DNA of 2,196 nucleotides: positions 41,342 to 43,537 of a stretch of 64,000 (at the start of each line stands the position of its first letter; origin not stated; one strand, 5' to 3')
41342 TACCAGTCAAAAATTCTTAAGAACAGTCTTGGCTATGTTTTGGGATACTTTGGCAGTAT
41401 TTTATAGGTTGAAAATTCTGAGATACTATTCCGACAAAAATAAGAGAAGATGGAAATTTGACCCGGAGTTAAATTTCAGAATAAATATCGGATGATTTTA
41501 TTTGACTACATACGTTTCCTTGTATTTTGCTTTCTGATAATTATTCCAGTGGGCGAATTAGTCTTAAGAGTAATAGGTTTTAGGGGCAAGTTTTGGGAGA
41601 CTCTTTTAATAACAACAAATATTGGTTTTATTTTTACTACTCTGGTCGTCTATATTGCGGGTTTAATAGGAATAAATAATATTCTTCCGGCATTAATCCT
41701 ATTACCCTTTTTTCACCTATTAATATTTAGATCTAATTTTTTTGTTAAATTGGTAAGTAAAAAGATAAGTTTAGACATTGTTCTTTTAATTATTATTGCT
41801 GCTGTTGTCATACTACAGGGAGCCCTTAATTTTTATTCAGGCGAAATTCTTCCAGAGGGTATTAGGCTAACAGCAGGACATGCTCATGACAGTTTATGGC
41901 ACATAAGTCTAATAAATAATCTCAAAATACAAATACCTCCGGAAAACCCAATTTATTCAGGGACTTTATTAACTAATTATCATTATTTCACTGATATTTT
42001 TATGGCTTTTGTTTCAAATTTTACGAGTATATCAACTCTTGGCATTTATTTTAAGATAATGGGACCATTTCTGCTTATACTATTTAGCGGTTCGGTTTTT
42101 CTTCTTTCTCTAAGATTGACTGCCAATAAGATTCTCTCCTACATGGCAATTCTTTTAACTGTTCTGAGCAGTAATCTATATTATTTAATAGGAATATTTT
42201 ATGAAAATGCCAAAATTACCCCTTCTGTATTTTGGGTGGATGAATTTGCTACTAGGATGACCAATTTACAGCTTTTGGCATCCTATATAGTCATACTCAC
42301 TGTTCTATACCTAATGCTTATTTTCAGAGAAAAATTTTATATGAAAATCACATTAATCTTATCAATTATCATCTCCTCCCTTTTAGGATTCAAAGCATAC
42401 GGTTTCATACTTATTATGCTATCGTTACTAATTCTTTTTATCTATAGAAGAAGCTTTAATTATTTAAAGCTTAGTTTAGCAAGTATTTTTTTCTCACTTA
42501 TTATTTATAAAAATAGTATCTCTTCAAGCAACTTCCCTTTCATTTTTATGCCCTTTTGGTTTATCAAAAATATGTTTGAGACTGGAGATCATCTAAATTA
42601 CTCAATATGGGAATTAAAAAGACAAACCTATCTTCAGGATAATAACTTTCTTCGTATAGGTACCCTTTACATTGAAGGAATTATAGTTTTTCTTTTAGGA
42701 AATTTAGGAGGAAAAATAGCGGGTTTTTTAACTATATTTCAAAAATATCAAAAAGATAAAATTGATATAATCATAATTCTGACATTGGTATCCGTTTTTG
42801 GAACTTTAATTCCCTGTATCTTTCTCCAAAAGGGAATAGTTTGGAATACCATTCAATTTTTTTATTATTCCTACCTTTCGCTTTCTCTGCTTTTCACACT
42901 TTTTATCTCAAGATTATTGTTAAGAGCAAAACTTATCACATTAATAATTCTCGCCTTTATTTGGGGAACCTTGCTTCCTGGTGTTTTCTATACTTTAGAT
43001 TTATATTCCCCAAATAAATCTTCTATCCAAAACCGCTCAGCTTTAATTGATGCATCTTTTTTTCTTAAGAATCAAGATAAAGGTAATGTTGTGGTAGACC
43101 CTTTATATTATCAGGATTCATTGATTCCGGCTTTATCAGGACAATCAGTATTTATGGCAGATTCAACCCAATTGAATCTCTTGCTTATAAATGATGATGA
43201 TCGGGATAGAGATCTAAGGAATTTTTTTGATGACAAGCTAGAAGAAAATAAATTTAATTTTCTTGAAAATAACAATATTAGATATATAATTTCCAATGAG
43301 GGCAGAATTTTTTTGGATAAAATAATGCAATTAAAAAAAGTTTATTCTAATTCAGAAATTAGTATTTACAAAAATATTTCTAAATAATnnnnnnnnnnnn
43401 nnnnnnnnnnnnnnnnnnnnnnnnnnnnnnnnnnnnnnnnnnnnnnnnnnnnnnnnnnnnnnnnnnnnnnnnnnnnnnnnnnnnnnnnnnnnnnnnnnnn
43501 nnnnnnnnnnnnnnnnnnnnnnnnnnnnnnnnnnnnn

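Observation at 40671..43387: Repeated 'GtrB/Dpm1-like GT2 + GT-C membrane protein' modules (two-step lipid-monosaccharide glycosylation)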

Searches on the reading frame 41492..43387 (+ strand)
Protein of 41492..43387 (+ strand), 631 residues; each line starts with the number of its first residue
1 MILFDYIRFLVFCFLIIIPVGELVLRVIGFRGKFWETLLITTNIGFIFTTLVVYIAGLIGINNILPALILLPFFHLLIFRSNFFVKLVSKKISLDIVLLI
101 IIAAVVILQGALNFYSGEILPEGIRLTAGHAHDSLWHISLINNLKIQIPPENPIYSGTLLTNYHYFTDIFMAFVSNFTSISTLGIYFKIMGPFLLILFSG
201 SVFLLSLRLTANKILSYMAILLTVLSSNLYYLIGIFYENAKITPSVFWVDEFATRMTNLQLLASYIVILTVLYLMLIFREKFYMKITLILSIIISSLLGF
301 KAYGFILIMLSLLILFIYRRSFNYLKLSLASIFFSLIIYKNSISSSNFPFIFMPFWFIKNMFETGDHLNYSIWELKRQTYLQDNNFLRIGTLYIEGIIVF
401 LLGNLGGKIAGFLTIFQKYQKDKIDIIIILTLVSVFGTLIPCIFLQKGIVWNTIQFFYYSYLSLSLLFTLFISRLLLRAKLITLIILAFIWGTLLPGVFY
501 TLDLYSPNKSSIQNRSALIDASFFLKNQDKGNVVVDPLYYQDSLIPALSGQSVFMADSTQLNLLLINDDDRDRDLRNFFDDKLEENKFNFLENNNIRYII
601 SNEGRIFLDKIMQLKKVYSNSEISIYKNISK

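Call 4: search_protein_families(library=pfam, proteins=[window:41492-43387:+], max_evalue=0.01)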
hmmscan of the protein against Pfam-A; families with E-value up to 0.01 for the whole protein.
window:41492-43387:+ (631 aa): 0 families

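Call 6: search_protein_families(library=ncbifam, proteins=[window:41492-43387:+], max_evalue=0.01)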
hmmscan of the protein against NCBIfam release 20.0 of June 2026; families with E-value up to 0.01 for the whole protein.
window:41492-43387:+ (631 aa): 0 families

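Call 14: search_solved_structures(query=window:41492-43387:+, max_evalue=10)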
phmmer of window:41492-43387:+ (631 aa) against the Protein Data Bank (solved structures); distinct sequences matched with E-value up to 10: 1.
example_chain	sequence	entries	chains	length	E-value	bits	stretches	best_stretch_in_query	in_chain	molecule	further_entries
5wuf_A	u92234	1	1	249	1.8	10.5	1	394-478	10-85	Putative membrane protein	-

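Call 15: find_homologous_proteins(query=window:41492-43387:+, max_evalue=0.001)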
Query window:41492-43387:+ (631 aa): 73 proteins with E <= 0.001 among 8000 candidates.
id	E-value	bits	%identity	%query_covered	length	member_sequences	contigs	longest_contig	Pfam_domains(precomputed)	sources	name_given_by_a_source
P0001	0.0e+0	1234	92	100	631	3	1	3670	-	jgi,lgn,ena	-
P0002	3.9e-159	549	44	97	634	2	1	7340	-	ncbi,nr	ncbi:MAG: hypothetical protein Q8P65_00175 [bacterium]|nr:hypothetical protein [bacterium]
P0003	3.5e-151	523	43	99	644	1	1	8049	-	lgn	-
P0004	8.7e-142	492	41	99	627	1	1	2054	-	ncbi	-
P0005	1.0e-137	479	40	99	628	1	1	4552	-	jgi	jgi:hypothetical protein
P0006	1.8e-136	475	42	99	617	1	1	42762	-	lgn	-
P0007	4.0e-130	454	42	99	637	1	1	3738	-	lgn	-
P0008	1.3e-126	442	40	99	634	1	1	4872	-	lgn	-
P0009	3.1e-122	428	38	99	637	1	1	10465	-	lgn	-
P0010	6.3e-108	380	34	99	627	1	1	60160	-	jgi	jgi:hypothetical protein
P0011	3.8e-97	345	35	95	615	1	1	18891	-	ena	-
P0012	1.5e-61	227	30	93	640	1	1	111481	-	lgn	-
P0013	3.1e-60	223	27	96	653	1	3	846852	-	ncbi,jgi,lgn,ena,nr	ncbi:MAG TPA: hypothetical protein VMW41_05370 [Candidatus Bathyarchaeia archaeon]|nr:hypothetical p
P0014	2.2e-58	217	31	78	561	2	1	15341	-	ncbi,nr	ncbi:MAG TPA: hypothetical protein VMX76_03245, partial [Nevskiaceae bacterium]|nr:hypothetical prot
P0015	1.1e-57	214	35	70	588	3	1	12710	-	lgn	-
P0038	1.1e-35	142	24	81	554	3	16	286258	-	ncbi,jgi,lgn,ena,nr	ncbi:MAG: hypothetical protein UX91_C0006G0014 [Candidatus Amesbacteria bacterium GW2011_GWB1_47_19]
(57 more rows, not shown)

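Call 17: search_solved_structures(query=A1, max_evalue=10)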
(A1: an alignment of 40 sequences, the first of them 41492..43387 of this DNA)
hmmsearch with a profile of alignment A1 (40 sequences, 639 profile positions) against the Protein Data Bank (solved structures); distinct sequences matched with E-value up to 10: 4.
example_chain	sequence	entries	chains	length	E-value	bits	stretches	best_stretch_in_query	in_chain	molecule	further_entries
2ku6_A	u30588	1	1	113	0.63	11.5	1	542-601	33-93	Major prion protein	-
2ku5_A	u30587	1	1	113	0.82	11.1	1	542-601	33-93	Major prion protein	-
1y15_A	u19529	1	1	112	2.4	9.6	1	543-601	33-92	Major prion protein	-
2ku4_A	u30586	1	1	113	2.8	9.3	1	542-603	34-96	Major prion protein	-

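Call 23: find_encoding_contigs(protein=P0006, flank=8000, max_places=2)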
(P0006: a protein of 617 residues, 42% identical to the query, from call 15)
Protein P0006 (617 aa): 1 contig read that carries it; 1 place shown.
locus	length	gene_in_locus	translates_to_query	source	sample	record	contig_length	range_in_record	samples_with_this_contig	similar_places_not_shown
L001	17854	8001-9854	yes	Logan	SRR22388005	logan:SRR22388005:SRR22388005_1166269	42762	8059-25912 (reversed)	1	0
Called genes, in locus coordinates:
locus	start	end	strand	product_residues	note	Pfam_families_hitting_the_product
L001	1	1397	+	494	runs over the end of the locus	PF02366:PMT, PF13231:PMT_2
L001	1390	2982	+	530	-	PF02366:PMT, PF13231:PMT_2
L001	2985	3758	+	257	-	PF00535:Glycos_transf_2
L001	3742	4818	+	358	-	PF13439:Glyco_transf_4, PF00534:Glycos_transf_1, PF13692:Glyco_trans_1_4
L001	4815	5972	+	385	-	PF04188:Mannosyl_trans2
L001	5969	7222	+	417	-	PF01943:Polysacc_synt, PF13440:Polysacc_synt_3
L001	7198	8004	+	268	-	PF00535:Glycos_transf_2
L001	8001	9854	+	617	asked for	-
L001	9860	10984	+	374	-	PF13439:Glyco_transf_4, PF13579:Glyco_trans_4_4 (weak), PF20706:GT4-conflict, PF00534:Glycos_transf_1, PF13692:Glyco_trans_1_4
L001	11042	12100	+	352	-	PF01073:3Beta_HSD, PF01370:Epimerase, PF02719:Polysacc_synt_2 (weak), PF07993:NAD_binding_4 (faint), PF16363:GDP_Man_Dehyd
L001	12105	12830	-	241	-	PF00535:Glycos_transf_2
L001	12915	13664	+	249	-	-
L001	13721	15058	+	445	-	PF03446:NAD_binding_2 (faint), PF03721:UDPG_MGDP_dh_N, PF00984:UDPG_MGDP_dh, PF03720:UDPG_MGDP_dh_C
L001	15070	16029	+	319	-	PF00106:adh_short (weak), PF01073:3Beta_HSD, PF01370:Epimerase, PF02719:Polysacc_synt_2, PF04321:RmlD_sub_bind, PF05368:NmrA, PF16363:GDP_Man_Dehyd, PF13460:NAD_binding_10, +1 more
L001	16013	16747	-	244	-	PF00535:Glycos_transf_2, PF10111:Glyco_tranf_2_2 (weak)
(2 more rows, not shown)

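Call 25: find_encoding_contigs(protein=P0010, flank=10000, max_places=2)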
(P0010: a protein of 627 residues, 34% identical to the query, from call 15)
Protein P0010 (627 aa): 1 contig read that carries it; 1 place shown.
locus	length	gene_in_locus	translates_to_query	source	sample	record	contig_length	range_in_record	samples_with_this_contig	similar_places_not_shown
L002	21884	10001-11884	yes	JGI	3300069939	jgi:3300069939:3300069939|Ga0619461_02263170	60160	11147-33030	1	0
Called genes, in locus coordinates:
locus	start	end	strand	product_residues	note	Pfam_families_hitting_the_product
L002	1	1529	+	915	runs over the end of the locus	PF07517:SecA_DEAD, PF01043:SecA_PP_bind, PF21090:P-loop_SecA, PF07516:SecA_SW, PF02810:SEC-C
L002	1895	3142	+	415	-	PF00535:Glycos_transf_2, PF13641:Glyco_tranf_2_3, PF03142:Chitin_synth_2 (faint), PF01644:Chitin_synth_1 (faint), PF13506:Glyco_transf_21, PF13632:Glyco_trans_2_3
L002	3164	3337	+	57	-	-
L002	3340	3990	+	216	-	PF04203:Sortase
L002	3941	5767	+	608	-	PF01522:Polysacc_deac_1, PF22637:CBM_4_9_1 (faint)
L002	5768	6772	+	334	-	-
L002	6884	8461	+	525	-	-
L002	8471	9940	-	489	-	PF13231:PMT_2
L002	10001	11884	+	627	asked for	-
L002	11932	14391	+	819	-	PF13401:AAA_22 (faint), PF20030:bpMoxR (faint), PF13191:AAA_16 (faint), PF20720:nSTAND3 (faint), PF00004:AAA, PF07724:AAA_2, PF07728:AAA_5, PF10431:ClpB_D2-small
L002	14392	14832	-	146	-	PF06210:DUF1003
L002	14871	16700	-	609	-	PF00009:GTP_EFTU, PF01926:MMR_HSR1 (weak), PF22042:EF-G_D2, PF03144:GTP_EFTU_D2, PF00679:EFG_C, PF21018:BipA_C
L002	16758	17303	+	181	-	PF04542:Sigma70_r2, PF08281:Sigma70_r4_2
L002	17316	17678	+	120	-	-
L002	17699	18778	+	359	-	PF03462:PCRF, PF00472:RF-1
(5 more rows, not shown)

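Call 26: find_encoding_contigs(protein=P0038, flank=8000, max_places=2)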
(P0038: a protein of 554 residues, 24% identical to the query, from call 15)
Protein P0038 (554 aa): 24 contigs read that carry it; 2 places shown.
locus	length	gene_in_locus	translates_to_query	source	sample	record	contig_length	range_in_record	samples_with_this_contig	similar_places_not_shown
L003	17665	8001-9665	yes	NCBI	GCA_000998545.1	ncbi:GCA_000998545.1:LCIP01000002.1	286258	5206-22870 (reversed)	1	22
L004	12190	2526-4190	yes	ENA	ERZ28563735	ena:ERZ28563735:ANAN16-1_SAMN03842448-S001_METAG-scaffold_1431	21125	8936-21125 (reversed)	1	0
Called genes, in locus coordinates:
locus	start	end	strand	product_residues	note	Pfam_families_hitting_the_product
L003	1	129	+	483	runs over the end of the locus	PF13231:PMT_2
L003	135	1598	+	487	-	-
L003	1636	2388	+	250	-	PF00535:Glycos_transf_2, PF10111:Glyco_tranf_2_2 (weak), PF13641:Glyco_tranf_2_3 (weak)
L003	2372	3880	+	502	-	PF02366:PMT (weak), PF13231:PMT_2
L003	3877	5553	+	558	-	-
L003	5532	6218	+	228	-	PF01797:Y1_Tnp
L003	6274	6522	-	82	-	-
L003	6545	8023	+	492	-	PF01943:Polysacc_synt, PF13440:Polysacc_synt_3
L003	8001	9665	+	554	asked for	-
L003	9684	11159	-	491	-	PF13231:PMT_2 (weak)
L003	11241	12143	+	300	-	PF00535:Glycos_transf_2, PF13641:Glyco_tranf_2_3 (weak)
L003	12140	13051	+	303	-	PF00535:Glycos_transf_2, PF13641:Glyco_tranf_2_3, PF13632:Glyco_trans_2_3 (faint)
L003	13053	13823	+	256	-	PF00535:Glycos_transf_2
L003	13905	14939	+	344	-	PF13439:Glyco_transf_4 (faint), PF00534:Glycos_transf_1, PF13692:Glyco_trans_1_4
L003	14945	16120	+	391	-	-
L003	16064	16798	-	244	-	PF00535:Glycos_transf_2, PF10111:Glyco_tranf_2_2 (weak)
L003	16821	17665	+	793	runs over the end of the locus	PF09586:YfhO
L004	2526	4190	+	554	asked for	-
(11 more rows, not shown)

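Call 27: predict_structure(alignment_id=A1)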
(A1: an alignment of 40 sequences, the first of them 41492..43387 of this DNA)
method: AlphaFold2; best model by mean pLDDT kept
length: 631 residues; sequences in the alignment: 40
mean_pLDDT: 92.9   pTM: 0.94
mean pLDDT of the five models: 92.9, 92.6, 91.7, 91.7, 91.5
residues with pLDDT >= 90: 513; 70-90: 108; 50-70: 10; < 50: 0
segments of 3 or more residues with pLDDT < 50: none
pLDDT, mean of each block of 10 residues (from residue 1): 96 97 96 94 98 96 91 90 77 89 94 90 81 93 95 94 93 97 96 97 98 96 92 91 92 91 98 95 94 98 97 97 96 95 78 96 94 96 97 97 94 94 95 98 94 96 97 94 91 88 79 85 96 94 94 95 92 94 87 95 80 88 93 65
secondary structure, 60 per line:
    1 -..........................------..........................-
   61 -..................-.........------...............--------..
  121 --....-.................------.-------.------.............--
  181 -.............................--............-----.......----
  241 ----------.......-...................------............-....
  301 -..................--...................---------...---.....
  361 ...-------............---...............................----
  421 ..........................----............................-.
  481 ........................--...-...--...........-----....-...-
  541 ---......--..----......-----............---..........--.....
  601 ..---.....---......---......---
elements in order: H2-27 H34-59 H62-79 H81-89 H96-110 E123-126 H128-144 H166-178 H182-210 H213-224 H230-236 H251-257 H259-277 H284-295 H297-300 H302-319 H322-340 E350-352 H356-363 H371-382 H386-416 H421-443 E444-446 H451-478 H480-504 E511-513 H516-526 E532-535 H544-549 H558-563 H569-580 H584-593 E596-602 H606-610 E614-619 E623-628

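Call 88: search_protein_representatives(alignment_id=A1)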
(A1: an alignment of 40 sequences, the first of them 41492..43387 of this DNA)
Query: 40 sequences, 639 profile positions. Proteins with E-value up to 0.001 (for the whole library): 2940; up to 1e-10: 1723; up to 1e-30: 1137. The best 150 are listed.
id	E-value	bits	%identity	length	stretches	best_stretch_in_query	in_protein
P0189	1.4e-233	793.4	-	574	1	73-638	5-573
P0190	8.4e-233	790.8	-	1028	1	55-639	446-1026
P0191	1.0e-215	734.4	-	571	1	75-638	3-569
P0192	2.8e-212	723.0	-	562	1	77-638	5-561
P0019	2.7e-210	716.5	-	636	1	2-639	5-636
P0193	1.4e-200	684.4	-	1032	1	55-638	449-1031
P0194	1.3e-199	681.1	-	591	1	71-638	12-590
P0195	2.6e-199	680.2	-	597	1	52-638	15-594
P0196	2.7e-199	680.1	-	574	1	73-638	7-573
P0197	1.2e-198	678.0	-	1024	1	72-638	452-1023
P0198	2.2e-198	677.1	-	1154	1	8-638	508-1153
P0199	1.5e-197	674.3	-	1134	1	3-638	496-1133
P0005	1.6e-193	661.1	-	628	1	1-638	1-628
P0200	2.7e-191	653.7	-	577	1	74-638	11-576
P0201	3.0e-190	650.3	-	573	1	79-630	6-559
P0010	8.5e-177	605.8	-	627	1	5-637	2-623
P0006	1.4e-176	605.1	-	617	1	1-638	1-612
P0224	1.5e-169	581.9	-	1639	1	8-638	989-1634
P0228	2.4e-167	574.6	-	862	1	7-638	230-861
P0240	1.6e-161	555.3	-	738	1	3-638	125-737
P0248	6.4e-157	540.1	-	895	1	53-638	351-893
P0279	1.0e-145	503.1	-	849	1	53-638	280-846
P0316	7.5e-131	454.0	-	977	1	30-638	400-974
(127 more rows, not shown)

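Call 89: search_protein_families(library=pfam, proteins=[P0228, P0279, P0248, P0240, P0224, P0190, P0198, P0316], max_evalue=0.001)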
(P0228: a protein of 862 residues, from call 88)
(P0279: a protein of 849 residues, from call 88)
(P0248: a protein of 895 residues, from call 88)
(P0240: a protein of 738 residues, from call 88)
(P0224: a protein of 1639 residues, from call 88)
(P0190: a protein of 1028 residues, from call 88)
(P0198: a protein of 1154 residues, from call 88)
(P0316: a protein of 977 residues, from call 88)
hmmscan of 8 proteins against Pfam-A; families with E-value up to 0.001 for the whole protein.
P0228 (862 aa): 0 families

P0279 (849 aa): 0 families

P0248 (895 aa): 0 families

P0240 (738 aa): 0 families

P0224 (1639 aa): 2 families
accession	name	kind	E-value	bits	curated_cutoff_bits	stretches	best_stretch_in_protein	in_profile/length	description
PF13440.11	Polysacc_synt_3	-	9.5e-55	186.3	23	1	50-333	2-283/293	Polysaccharide biosynthesis protein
PF01943.22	Polysacc_synt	-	3.6e-27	95.9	28.2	1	27-294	3-274/274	Polysaccharide biosynthesis protein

P0190 (1028 aa): 0 families

P0198 (1154 aa): 0 families

P0316 (977 aa): 0 families
